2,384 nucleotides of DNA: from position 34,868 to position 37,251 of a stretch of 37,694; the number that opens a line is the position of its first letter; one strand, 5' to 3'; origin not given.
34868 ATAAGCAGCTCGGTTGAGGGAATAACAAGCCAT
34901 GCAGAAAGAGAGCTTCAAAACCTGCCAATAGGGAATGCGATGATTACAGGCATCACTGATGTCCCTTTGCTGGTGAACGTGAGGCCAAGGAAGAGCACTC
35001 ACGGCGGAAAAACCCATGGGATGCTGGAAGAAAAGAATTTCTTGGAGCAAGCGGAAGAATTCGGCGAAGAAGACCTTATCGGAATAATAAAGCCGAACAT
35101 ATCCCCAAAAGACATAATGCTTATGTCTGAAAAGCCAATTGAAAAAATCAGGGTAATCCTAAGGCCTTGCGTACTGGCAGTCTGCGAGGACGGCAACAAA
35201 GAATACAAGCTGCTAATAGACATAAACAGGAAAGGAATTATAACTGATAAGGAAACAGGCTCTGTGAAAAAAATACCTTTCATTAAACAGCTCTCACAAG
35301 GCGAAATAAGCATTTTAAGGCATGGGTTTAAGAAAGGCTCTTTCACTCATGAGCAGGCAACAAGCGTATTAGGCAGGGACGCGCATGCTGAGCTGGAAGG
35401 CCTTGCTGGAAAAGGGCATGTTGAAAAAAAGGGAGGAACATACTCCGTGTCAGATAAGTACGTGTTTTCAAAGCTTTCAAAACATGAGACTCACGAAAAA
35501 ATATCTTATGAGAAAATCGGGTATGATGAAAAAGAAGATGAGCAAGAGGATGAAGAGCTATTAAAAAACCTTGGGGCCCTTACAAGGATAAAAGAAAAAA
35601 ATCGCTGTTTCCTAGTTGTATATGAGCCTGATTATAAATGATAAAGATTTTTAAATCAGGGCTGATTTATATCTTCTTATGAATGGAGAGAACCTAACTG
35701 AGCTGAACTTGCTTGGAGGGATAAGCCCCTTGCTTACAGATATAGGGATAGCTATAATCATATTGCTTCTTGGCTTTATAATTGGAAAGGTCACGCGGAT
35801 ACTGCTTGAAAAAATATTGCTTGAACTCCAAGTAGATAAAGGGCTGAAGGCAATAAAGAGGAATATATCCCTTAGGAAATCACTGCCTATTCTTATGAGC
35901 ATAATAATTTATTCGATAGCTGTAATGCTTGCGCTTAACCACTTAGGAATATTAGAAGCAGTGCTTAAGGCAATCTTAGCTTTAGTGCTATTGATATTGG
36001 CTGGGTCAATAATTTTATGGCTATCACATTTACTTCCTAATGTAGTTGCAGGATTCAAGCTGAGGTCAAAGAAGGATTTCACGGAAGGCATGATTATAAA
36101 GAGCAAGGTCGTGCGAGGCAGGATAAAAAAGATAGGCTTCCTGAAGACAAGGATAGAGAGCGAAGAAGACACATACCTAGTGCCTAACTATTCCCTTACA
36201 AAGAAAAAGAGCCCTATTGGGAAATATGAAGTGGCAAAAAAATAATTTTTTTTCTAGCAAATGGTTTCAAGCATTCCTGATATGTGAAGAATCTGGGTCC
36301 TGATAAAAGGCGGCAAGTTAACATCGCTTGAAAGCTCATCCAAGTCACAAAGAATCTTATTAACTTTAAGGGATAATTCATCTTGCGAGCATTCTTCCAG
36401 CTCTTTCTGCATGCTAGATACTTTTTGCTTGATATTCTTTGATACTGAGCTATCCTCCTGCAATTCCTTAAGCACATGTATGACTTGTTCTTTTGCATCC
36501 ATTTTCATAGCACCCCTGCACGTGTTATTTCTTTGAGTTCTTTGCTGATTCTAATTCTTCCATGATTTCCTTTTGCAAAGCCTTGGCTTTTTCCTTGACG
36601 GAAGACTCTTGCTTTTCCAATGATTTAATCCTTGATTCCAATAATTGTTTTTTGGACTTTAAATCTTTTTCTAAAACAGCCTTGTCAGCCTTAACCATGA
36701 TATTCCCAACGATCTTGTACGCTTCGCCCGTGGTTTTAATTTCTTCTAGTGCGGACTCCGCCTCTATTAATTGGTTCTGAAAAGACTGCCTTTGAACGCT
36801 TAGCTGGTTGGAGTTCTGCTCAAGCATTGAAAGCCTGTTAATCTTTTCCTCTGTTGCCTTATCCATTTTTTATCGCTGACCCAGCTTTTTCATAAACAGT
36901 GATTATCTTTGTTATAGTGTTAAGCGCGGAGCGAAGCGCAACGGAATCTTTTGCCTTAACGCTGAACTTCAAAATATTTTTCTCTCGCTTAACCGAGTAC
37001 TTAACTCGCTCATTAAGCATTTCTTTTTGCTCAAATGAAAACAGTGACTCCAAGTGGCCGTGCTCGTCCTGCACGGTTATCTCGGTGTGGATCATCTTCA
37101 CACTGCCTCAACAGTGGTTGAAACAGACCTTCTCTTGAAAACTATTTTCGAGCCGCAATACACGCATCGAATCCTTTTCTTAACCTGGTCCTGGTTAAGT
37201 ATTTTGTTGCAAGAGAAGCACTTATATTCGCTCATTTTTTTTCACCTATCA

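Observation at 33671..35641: HerA/DUF87 ATPase fused to a winged-helix-like C-terminal module, without NurA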

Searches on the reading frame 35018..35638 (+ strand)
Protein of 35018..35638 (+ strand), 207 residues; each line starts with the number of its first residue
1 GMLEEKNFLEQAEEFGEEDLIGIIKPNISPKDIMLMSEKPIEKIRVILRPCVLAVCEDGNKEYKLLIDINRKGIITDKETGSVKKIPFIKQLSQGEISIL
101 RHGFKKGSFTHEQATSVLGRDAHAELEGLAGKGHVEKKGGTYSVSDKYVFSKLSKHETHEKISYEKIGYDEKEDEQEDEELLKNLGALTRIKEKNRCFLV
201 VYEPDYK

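Call 27: search_protein_families(library=pfam, alignment_id=A3, max_evalue=1)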
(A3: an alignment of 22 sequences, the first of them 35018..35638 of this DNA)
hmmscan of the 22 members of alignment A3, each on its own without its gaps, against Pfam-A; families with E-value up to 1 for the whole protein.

A. member 1, window:35018-35638:+ (207 aa): 1 family
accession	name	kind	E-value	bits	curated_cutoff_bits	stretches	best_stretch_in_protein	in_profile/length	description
PF17325.7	SPG4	-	0.13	13.7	25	0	114-180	5-73/109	Stationary phase protein 4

B. families by the number of members that match (of 22 scanned): 21 families
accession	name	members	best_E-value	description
PF03196.18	DUF261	2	0.0024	Protein of unknown function, DUF261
PF01047.28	MarR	2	0.03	MarR family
PF22896.3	OB_RNR_1st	2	0.22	Ribonuclease R, OB first domain, N-terminal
PF24406.1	nSTAND_NTPase4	2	0.28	Novel STAND NTPase 4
PF14163.11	SieB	1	0.0023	Super-infection exclusion protein B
PF13498.11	DUF4122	1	0.0041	Domain of unknown function (DUF4122)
PF10494.15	Stk19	1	0.013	Inactive serine-threonine protein kinase 19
PF03965.22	Penicillinase_R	1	0.016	Penicillinase repressor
PF08820.15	DUF1803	1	0.058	Domain of unknown function (DUF1803)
PF14917.11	CCDC74_C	1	0.073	Coiled coil protein 74, C terminal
PF10416.15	IBD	1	0.1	Transcription-initiator DNA-binding domain IBD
PF17727.6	CtsR_C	1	0.11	CtsR C-terminal dimerization domain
PF02814.20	UreE_N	1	0.11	UreE urease accessory protein, N-terminal domain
PF17325.7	SPG4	1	0.13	Stationary phase protein 4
PF21492.2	bL31_N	1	0.14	Ribosomal protein L31p, N-terminal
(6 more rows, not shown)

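Call 31: search_protein_representatives(alignment_id=A3)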
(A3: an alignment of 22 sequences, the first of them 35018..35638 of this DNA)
Query: 22 sequences, 212 profile positions. Proteins with E-value up to 0.001 (for the whole library): 145; up to 1e-10: 108; up to 1e-30: 37. The best 145 are listed.
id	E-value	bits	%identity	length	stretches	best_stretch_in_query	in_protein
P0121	3.5e-68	245.6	-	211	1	10-210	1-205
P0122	5.2e-68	245.0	-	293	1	5-211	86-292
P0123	2.7e-65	236.1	-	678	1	8-211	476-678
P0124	1.8e-63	230.2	-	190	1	23-210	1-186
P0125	4.6e-62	225.5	-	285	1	5-212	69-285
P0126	2.5e-61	223.2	-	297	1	2-210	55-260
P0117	9.7e-61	221.2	-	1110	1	9-210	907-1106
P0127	3.0e-59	216.4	-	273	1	3-212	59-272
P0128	4.7e-59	215.7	-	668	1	3-209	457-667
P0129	1.5e-54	201.0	-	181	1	38-210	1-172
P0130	4.0e-52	193.1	-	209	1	5-210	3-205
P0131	1.7e-50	187.8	-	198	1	1-209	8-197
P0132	2.0e-50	187.5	-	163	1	50-210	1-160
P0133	7.1e-50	185.7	-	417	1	4-211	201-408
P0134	3.7e-49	183.4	-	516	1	5-210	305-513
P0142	1.0e-39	152.5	-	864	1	4-211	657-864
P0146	1.7e-36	142.0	-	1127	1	5-209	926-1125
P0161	1.4e-28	116.2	-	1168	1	18-207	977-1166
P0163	6.8e-28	113.9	-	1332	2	17-210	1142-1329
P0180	6.8e-24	100.8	-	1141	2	1-209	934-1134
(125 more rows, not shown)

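Call 41: predict_structure(alignment_id=A3)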
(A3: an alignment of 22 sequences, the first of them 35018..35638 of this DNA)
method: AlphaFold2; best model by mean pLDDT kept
length: 207 residues; sequences in the alignment: 22
mean_pLDDT: 88.6   pTM: 0.78
mean pLDDT of the five models: 88.6, 88.3, 87.8, 87.3, 87.1
residues with pLDDT >= 90: 148; 70-90: 40; 50-70: 7; < 50: 12
segments of 3 or more residues with pLDDT < 50: 1-3, 10-15
pLDDT, mean of each block of 10 residues (from residue 1): 46 57 93 89 93 94 95 93 91 93 94 96 95 93 94 93 92 83 89 95 91
secondary structure, 60 per line:
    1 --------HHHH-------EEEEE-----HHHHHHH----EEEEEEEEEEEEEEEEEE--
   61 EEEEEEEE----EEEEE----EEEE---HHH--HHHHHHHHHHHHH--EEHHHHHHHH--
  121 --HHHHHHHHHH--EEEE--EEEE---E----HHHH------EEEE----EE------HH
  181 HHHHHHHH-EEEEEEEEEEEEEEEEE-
elements in order: H9-12 E20-24 H30-36 E41-58 E61-68 E73-77 E82-85 H94-106 H111-118 H123-132 E135-138 E141-144 H153-156 E163-166 H179-188 E190-206

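Call 44: fold_search(model_id=the predicted structure, library=pdb)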
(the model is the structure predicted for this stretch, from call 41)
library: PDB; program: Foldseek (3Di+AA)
matches with E <= 10: 873; with E <= 0.001: 0
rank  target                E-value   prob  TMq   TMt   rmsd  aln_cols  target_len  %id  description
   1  5n35                  3.8e-02  1.00  0.23  0.67   2.6        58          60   24  Gadolinium phased PBP2 (SSO6202) at 2.2 Ang (released 2017-05-17)
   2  6c28_B                4.9e-02  1.00  0.26  0.38   2.3        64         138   20  Transcriptional repressor, CouR, bound to p-coumaroyl-CoA (released 2018-05-30)
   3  4rs8_A                5.6e-02  1.00  0.24  0.55   2.6        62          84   21  Apo structure of novel pNOB8 plasmid centromere binding protein (released 2015-09-16)
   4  7el2_B                5.9e-02  1.00  0.26  0.41   1.8        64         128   11  Crystal structure of apo-HpaR from Acinetobacter baumannii (released 2022-01-19)
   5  5k5q_B                6.3e-02  0.98  0.23  0.48   6.2        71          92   22  Structure of AspA-DNA complex: novel centromere bindng protein-centromere complex (released 2016-06-01)
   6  8tjk_A                6.7e-02  1.00  0.23  0.15   2.0        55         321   16  SAM-dependent methyltransferase RedM bound to SAH (released 2023-12-13)
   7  8tjk_B                6.7e-02  1.00  0.23  0.16   2.1        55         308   16  SAM-dependent methyltransferase RedM bound to SAH (released 2023-12-13)
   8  7kym_B                7.1e-02  1.00  0.26  0.36   2.1        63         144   10  Crystal structure of the MarR family transcriptional regulator from Bradyrhizobium japonicum (released 2021-12-15)
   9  6wxq_A                7.1e-02  0.96  0.25  0.25   7.5        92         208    9  Crystal structure of CRISPR-associated transcription factor Csa3 complexed with cA4 (released 2021-11-17)
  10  4ev0_D                7.1e-02  0.30  0.20  0.19  17.9       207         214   11  Crystal Structure of Thermus thermophilus Catabolite Activator Protein (released 2012-06-20)
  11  4i98_C                7.6e-02  1.00  0.27  0.33   3.5        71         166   18  Crystal structure of the complex between ScpA(residues 1-160)-ScpB(residues 1-183) (released 2013-01-30)
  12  3lst_A                8.0e-02  0.99  0.24  0.16   4.1        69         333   22  Crystal Structure of CalO1, Methyltransferase in Calicheamicin Biosynthesis, SAH bound form (released 2010-03-02)
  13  8tji_A                9.1e-02  1.00  0.23  0.16   2.0        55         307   16  SAM-dependent methyltransferase RedM, apo (released 2023-12-13)
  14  4hw0_C                9.1e-02  1.00  0.23  0.48   2.4        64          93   20  Crystal structure of Sso10a-2, a DNA-binding protein from Sulfolobus solfataricus (released 2013-10-30)
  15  2wte_A                9.1e-02  0.97  0.26  0.25   7.3        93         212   11  The structure of the CRISPR-associated protein, Csa3, from Sulfolobus solfataricus at 1.8 angstrom resolution. (released 2010-09-22)
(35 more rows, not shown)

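Call 55: fold_search(model_id=the predicted structure, library=viral)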
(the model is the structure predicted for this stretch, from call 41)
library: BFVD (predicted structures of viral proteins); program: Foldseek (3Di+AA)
matches with E <= 10: 686; with E <= 0.001: 0
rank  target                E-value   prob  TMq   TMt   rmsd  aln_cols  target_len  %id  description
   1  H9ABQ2                1.1e-02  1.00  0.26  0.39   1.7        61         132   23  ORF1 [Halogeometricum pleomorphic virus 1]
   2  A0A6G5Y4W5            2.2e-02  1.00  0.25  0.56   3.7        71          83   18  (no name in the UniProt tables at hand)
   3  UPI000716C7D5         2.3e-02  1.00  0.25  0.50  11.8        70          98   16  (no name look-up for this kind of identifier)
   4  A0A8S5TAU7            2.5e-02  1.00  0.26  0.24   4.9        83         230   19  Replication initiator protein [Siphoviridae sp. ctprd3]
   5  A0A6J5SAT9            2.6e-02  1.00  0.24  0.53   3.8        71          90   22  Uncharacterized protein [uncultured Caudovirales phage]
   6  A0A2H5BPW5            3.0e-02  1.00  0.21  0.53   3.4        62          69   21  Dam-replacing protein HTH domain-containing protein [Vibrio phage Vp_R1]
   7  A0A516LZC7            3.6e-02  1.00  0.24  0.58   2.1        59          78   19  (no name in the UniProt tables at hand)
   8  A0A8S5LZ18            3.8e-02  1.00  0.26  0.10   4.3        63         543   22  Integrase [Siphoviridae sp. ctCsv15]
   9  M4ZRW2                3.8e-02  1.00  0.24  0.53   2.0        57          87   10  Uncharacterized protein [Bacillus phage PM1]
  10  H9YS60                4.1e-02  1.00  0.26  0.24   2.9        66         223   20  (no name in the UniProt tables at hand)
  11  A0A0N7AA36            4.3e-02  1.00  0.24  0.36   3.9        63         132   22  (no name in the UniProt tables at hand)
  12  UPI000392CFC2         4.9e-02  1.00  0.25  0.70   2.3        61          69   16  (no name look-up for this kind of identifier)
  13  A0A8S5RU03            5.2e-02  1.00  0.23  0.54   3.6        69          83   20  (no name in the UniProt tables at hand)
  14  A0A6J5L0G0            5.5e-02  0.99  0.24  0.32   9.0        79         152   14  Uncharacterized protein [uncultured Caudovirales phage]
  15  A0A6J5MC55            5.9e-02  1.00  0.24  0.70   1.3        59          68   25  Uncharacterized protein [uncultured Caudovirales phage]
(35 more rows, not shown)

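Call 65: search_protein_families(library=pfam, proteins=[P0163, P0146, P0161, P0180, P0142], max_evalue=0.001)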
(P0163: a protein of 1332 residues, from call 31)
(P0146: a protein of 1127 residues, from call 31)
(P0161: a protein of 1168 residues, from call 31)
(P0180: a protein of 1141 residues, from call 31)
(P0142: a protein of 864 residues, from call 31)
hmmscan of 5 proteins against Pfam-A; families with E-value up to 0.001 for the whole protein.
P0163 (1332 aa): 5 families
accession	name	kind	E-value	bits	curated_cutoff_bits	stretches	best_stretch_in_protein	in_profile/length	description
PF01935.23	DUF87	-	2.6e-20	73.9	23.2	2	819-999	37-219/220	Helicase HerA, central domain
PF14890.11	Intein_splicing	-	5.6e-19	68.9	35.8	1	147-818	4-155/155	Intein splicing domain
PF14528.11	LAGLIDADG_3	-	1.7e-10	41.5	22.5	1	454-527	5-81/82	LAGLIDADG-like domain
PF13443.12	HTH_26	-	6.9e-06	26.7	22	0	287-341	2-58/63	Cro/C1-type HTH DNA-binding domain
PF05707.18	Zot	-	0.00015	21.7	20.3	1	1013-1069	84-139/197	Zonular occludens toxin (Zot)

P0146 (1127 aa): 4 families
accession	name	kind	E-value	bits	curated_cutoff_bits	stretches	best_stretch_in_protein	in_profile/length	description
PF01935.23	DUF87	-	5.4e-38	131.7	23.2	1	101-315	2-219/220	Helicase HerA, central domain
PF14890.11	Intein_splicing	-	1.4e-24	87.1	35.8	1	414-828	29-155/155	Intein splicing domain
PF14528.11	LAGLIDADG_3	-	5.9e-19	68.5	22.5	1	607-692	1-80/82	LAGLIDADG-like domain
PF01978.25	TrmB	-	0.00093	19.4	25.6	0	1007-1056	4-53/68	Sugar-specific transcriptional regulator TrmB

P0161 (1168 aa): 5 families
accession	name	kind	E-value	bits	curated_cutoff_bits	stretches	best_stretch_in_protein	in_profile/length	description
PF01935.23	DUF87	-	5.8e-33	115.3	23.2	1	104-319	2-218/220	Helicase HerA, central domain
PF14890.11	Intein_splicing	-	9.6e-24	84.4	35.8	1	415-891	21-155/155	Intein splicing domain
PF14528.11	LAGLIDADG_3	-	3.5e-14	53.2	22.5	1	688-756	2-72/82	LAGLIDADG-like domain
PF05707.18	Zot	-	1.8e-05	24.8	20.3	0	334-409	84-157/197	Zonular occludens toxin (Zot)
PF10412.15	TrwB_AAD_bind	-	0.00065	19.1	20.5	0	123-175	13-64/387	Type IV secretion-system coupling protein DNA-binding domain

P0180 (1141 aa): 3 families
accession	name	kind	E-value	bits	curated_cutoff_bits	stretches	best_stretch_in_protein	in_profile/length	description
PF01935.23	DUF87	-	1.4e-34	120.6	23.2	1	102-316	2-219/220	Helicase HerA, central domain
PF14890.11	Intein_splicing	-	1.1e-18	68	35.8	1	389-849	18-155/155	Intein splicing domain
PF14528.11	LAGLIDADG_3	-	0.0005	20.7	22.5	0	626-707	1-72/82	LAGLIDADG-like domain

P0142 (864 aa): 3 families
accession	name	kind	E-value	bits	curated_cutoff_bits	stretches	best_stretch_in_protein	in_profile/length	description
PF01935.23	DUF87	-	5.7e-35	121.8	23.2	1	147-359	3-219/220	Helicase HerA, central domain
PF05872.18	HerA_C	-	7.9e-11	41.7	22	2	396-558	284-450/502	Helicase HerA-like C-terminal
PF09378.16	HAS-barrel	-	0.00034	21.1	25.2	0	42-99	2-79/90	HAS barrel domain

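Call 74: search_solved_structures(query=A3, max_evalue=10)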
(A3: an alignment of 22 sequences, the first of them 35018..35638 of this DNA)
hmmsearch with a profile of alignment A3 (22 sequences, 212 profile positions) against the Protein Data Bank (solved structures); distinct sequences matched with E-value up to 10: 3.
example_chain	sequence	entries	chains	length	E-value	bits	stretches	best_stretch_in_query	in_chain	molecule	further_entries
1wue_A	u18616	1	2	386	0.079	15.6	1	83-135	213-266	mandelate racemase/muconate lactonizing enzyme family protein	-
7oyk_AAA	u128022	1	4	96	0.27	13.9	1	83-151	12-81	Central glycolytic genes regulator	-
9qdr_A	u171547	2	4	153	0.39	13.4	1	92-118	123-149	MarR family transcriptional regulator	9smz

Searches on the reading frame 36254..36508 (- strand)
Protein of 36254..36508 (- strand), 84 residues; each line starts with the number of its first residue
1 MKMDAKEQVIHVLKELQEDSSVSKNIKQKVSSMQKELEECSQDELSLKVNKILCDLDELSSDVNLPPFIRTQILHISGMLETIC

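Call 3: search_protein_families(library=pfam, proteins=[window:36254-36508:-], max_evalue=0.01)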
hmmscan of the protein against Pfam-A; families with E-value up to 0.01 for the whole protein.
window:36254-36508:- (84 aa): 3 families
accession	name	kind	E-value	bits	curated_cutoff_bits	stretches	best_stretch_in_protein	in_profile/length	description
PF03685.18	UPF0147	-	3.1e-16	59.6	23.6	1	6-83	5-81/81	Uncharacterised protein family (UPF0147)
PF03463.20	eRF1_1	-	0.00042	20.7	23.8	1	4-80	21-81/123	eRF1 domain 1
PF25557.1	GAUT_1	-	0.0013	19.4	22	0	9-42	41-74/77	Galacturonosyltransferase domain 1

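Call 4: search_protein_families(library=ncbifam, proteins=[window:36254-36508:-], max_evalue=0.01)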
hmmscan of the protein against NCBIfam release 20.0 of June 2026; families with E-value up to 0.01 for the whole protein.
window:36254-36508:- (84 aa): 2 families
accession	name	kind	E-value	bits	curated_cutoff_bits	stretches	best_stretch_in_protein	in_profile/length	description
NF003319.0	PRK04330.1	equivalog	8.5e-16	57.7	89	1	6-83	12-88/90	hypothetical protein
NF053638.1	SRE_fam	equivalog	1e-14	54.7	80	1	13-83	1-70/70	stationary phase-response protein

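Call 5: search_protein_families(library=padloc, proteins=[window:36254-36508:-], max_evalue=0.01)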
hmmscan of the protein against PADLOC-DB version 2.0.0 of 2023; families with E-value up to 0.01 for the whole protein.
window:36254-36508:- (84 aa): 0 families

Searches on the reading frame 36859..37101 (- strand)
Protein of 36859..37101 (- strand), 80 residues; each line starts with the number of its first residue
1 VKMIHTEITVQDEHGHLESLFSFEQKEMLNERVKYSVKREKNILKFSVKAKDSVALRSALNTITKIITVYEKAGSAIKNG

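Call 3: search_protein_families(library=pfam, proteins=[window:36859-37101:-], max_evalue=0.01)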
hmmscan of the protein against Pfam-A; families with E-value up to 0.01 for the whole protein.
window:36859-37101:- (80 aa): 1 family
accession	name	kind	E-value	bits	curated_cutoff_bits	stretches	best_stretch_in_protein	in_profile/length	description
PF09341.15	Pcc1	-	4.6e-07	30.6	20.9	1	25-69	25-69/75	Transcription factor Pcc1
